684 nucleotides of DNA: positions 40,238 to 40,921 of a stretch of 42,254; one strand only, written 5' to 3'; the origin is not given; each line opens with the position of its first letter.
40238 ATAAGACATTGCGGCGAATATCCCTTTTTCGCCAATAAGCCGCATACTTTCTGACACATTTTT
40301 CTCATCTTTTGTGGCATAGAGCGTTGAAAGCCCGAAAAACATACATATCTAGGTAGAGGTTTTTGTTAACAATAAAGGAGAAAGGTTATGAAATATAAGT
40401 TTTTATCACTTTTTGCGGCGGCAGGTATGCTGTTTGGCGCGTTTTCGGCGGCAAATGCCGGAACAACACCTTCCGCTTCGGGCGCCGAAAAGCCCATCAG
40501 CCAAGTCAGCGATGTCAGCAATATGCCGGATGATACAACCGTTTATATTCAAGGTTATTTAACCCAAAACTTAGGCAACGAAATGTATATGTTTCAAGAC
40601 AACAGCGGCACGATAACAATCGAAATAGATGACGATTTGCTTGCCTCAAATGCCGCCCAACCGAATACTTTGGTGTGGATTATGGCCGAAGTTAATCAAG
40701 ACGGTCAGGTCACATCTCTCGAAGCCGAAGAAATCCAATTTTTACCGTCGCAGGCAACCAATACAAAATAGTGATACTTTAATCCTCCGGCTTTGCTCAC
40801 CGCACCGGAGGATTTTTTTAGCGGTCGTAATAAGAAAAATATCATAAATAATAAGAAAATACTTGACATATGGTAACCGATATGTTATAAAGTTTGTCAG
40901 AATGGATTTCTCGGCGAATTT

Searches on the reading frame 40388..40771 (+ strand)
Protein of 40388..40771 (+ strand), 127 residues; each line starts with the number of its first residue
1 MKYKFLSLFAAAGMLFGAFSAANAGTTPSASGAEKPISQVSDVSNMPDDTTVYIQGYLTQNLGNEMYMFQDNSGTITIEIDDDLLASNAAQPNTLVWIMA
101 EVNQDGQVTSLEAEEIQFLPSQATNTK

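Call 90: search_protein_families(library=pfam, proteins=[window:40388-40771:+], max_evalue=0.001)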
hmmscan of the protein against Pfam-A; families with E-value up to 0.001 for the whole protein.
window:40388-40771:+ (127 aa): 1 family
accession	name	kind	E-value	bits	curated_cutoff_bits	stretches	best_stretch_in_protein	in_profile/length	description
PF04076.19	BOF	-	8e-14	52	25.8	1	32-117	17-102/103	Bacterial OB fold (BOF) protein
